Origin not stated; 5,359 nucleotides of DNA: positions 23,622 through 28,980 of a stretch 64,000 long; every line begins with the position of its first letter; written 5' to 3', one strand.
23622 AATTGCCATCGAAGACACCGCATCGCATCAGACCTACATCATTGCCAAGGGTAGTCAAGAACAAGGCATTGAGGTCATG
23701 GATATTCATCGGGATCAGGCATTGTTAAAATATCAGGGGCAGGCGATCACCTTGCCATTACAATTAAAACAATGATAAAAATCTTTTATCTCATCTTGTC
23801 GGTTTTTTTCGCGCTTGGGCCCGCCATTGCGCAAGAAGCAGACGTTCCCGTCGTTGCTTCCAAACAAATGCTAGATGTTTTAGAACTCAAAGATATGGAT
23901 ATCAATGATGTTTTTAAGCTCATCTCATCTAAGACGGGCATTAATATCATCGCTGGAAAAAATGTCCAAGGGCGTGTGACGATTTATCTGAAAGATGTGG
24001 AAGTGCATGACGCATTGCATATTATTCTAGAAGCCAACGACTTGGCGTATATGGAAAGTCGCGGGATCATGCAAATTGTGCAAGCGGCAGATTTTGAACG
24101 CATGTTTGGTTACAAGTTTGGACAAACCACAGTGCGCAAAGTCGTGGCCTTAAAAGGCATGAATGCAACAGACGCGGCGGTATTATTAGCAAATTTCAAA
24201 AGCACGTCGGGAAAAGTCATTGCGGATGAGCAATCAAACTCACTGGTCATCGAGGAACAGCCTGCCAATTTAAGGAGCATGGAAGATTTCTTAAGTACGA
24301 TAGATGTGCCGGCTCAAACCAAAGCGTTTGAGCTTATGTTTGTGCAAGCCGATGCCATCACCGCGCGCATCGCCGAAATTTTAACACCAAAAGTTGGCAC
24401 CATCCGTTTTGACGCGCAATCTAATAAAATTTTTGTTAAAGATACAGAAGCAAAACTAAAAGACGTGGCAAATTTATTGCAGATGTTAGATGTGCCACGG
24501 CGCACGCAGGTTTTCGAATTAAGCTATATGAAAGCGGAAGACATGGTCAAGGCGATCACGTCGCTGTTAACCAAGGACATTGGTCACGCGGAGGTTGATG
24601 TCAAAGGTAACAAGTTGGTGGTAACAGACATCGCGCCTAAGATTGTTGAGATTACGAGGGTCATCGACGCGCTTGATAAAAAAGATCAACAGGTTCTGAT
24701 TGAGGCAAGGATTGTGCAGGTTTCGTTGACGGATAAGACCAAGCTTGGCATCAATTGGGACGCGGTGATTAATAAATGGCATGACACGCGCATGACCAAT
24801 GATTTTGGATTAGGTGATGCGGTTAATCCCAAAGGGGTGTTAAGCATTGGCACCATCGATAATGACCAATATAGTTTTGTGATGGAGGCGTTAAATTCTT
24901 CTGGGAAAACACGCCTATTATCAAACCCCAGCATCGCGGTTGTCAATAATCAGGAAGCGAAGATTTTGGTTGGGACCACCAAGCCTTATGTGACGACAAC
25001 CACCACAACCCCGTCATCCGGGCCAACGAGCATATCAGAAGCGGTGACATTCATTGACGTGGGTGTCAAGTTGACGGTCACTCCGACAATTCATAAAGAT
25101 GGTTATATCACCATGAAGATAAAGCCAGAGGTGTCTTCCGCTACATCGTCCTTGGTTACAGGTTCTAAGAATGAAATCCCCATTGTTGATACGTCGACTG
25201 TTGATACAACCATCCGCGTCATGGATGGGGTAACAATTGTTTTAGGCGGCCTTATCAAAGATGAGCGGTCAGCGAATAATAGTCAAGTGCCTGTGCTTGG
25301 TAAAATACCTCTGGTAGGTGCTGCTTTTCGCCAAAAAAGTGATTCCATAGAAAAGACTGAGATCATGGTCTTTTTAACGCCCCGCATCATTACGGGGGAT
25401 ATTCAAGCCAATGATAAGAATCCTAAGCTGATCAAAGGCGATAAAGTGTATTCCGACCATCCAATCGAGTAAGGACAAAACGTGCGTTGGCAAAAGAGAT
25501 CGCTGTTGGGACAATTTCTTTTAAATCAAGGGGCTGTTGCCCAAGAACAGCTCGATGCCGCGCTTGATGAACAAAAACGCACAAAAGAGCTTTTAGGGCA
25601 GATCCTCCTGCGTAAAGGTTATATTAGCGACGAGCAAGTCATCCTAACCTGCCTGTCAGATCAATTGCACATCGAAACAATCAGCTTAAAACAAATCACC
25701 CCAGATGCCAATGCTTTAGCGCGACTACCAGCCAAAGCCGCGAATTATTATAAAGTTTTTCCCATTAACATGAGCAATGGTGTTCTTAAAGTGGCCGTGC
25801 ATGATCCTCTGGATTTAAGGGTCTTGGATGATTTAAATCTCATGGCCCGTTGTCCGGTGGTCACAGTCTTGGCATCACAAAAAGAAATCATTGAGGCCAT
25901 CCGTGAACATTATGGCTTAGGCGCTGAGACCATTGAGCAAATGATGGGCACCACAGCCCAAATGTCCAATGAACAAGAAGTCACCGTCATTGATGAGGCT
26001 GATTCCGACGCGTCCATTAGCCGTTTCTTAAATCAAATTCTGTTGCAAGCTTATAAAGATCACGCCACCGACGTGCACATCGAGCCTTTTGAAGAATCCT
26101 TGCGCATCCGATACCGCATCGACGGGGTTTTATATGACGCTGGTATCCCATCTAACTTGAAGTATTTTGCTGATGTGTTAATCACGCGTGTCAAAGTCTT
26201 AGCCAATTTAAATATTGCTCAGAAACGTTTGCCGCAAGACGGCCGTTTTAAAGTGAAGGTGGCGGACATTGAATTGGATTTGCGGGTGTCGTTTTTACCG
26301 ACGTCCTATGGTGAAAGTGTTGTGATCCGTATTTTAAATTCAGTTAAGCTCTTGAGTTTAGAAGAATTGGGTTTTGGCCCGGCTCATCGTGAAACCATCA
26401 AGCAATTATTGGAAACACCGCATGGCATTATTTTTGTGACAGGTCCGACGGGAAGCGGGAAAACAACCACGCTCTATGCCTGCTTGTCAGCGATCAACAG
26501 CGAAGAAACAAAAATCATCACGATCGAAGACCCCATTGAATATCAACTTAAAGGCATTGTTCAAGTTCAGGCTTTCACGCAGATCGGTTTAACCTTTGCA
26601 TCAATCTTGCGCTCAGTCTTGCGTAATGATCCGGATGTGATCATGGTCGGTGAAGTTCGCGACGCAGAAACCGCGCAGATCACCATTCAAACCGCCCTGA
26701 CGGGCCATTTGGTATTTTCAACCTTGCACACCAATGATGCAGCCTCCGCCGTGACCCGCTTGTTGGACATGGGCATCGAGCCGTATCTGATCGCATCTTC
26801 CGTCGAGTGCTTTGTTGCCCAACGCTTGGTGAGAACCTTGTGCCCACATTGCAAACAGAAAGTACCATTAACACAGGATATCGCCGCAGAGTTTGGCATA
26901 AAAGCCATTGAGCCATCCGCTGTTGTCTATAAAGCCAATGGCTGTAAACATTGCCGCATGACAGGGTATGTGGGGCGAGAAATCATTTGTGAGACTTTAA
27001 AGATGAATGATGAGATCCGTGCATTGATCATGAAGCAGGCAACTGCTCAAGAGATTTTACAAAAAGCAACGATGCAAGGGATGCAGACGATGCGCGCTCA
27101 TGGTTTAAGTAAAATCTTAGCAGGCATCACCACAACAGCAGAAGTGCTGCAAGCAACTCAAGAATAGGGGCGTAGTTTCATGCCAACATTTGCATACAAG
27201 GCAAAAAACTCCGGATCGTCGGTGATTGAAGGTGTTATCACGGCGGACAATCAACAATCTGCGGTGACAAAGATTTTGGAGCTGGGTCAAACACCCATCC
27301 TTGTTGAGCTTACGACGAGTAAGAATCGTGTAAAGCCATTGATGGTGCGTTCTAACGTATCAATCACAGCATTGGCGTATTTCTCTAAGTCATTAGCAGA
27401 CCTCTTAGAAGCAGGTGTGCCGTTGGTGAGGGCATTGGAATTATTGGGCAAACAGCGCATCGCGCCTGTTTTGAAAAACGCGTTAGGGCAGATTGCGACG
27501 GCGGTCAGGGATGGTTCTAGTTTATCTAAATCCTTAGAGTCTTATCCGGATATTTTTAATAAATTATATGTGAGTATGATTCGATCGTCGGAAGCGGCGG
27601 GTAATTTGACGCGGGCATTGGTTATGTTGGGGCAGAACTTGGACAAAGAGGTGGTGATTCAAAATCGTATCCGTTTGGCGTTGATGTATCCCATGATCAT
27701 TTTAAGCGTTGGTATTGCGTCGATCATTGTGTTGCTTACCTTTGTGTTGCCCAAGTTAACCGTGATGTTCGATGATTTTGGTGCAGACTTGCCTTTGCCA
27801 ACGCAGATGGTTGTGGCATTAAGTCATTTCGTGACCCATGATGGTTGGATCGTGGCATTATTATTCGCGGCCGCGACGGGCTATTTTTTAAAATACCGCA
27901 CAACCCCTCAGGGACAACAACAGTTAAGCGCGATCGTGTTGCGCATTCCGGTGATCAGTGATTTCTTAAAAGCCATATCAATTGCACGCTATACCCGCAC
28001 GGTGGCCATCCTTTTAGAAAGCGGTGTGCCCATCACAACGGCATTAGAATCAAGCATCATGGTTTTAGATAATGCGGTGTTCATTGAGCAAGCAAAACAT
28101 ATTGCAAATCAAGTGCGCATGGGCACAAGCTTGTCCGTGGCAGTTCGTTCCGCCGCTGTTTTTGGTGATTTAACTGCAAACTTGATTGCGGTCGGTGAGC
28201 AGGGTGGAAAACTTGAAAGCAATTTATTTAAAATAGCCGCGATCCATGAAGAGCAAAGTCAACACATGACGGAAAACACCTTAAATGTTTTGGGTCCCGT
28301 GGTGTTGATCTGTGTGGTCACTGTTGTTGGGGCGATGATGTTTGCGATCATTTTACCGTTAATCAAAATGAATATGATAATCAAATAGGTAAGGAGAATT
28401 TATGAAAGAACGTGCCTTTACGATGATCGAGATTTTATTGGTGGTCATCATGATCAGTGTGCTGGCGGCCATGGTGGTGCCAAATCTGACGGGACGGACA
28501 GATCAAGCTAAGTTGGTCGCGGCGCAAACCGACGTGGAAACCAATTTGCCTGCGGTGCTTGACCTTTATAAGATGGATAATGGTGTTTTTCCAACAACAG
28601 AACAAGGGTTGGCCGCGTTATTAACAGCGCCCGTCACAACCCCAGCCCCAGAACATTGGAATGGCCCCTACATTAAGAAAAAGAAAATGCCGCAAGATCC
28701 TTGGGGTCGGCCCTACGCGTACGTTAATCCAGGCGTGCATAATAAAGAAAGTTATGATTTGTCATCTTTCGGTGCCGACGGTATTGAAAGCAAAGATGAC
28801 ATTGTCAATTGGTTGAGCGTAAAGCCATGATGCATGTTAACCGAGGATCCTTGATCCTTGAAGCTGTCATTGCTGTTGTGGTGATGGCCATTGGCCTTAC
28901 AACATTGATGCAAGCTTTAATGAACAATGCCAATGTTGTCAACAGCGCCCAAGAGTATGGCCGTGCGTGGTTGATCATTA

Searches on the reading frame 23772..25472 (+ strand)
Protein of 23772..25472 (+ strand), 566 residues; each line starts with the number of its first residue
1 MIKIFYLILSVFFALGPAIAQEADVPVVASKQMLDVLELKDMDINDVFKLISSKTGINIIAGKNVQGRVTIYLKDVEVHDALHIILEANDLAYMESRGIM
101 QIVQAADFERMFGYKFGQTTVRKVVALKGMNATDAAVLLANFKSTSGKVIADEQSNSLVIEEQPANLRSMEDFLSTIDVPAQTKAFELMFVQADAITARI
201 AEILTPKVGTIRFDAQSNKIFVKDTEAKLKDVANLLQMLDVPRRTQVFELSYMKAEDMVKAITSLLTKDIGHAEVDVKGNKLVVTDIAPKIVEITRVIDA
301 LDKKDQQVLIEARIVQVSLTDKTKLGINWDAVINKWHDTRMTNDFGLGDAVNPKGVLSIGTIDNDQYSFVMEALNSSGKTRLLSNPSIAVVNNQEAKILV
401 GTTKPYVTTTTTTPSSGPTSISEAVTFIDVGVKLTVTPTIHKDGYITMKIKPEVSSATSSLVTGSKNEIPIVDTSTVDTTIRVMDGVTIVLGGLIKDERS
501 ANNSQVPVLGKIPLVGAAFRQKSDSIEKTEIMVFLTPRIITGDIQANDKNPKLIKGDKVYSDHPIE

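Call 9: search_protein_families(library=pfam, proteins=[window:23772-25472:+], max_evalue=0.001)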
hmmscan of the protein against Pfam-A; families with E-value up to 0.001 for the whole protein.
window:23772-25472:+ (566 aa): 4 families
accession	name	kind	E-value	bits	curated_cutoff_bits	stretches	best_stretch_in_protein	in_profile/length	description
PF00263.26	Secretin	-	2.2e-49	167.7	27.5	1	373-540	1-168/169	Bacterial type II and III secretion system protein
PF03958.22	Secretin_N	-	1.6e-25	89.5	28.2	3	123-181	2-67/69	Bacterial type II/III secretion system short domain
PF21305.2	type_II_gspD_N0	-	1.7e-07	31.4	27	1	38-102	2-71/71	GspD-like, N0 domain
PF07660.19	STN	-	0.00058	20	28.4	0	57-93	1-40/52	Secretin and TonB N terminus short domain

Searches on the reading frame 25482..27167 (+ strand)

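Call 9: search_protein_families(library=pfam, proteins=[window:25482-27167:+], max_evalue=0.001)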
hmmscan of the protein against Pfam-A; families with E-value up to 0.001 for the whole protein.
window:25482-27167:+ (561 aa): 7 families
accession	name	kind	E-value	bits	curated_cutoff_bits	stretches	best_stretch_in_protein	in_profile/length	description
PF00437.27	T2SSE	-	8.1e-135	449.6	24.9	1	172-556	1-369/370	Type II/IV secretion system protein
PF05157.20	MshEN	-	7.5e-18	64.7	23.1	1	63-147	2-87/90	MshEN domain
PF13604.12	AAA_30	-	1.3e-09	38.6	27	1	303-346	7-50/191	AAA domain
PF13401.12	AAA_22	-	3e-07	31.3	27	0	314-351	5-42/130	AAA domain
PF13191.12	AAA_16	-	8.7e-05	23.5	32.6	1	304-411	10-113/167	AAA ATPase domain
PF25199.1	nSTAND_NTPase5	-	0.00014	22.2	34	1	312-359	39-87/145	Novel STAND NTPase 5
PF13173.12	AAA_14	-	0.00032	21.2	27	0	315-367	3-56/129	AAA domain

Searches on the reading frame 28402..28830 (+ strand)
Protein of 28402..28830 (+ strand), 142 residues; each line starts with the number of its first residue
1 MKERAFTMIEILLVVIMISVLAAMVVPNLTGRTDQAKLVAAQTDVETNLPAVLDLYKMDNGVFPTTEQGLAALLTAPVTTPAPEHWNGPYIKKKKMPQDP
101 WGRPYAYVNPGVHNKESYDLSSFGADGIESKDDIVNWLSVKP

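Call 9: search_protein_families(library=pfam, proteins=[window:28402-28830:+], max_evalue=0.001)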
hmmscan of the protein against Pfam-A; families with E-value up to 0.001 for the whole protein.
window:28402-28830:+ (142 aa): 1 family
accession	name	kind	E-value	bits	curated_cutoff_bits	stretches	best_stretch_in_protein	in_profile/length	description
PF08334.16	T2SSG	-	3.6e-32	111.1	21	1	28-136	1-107/108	Type II secretion system (T2SS), protein G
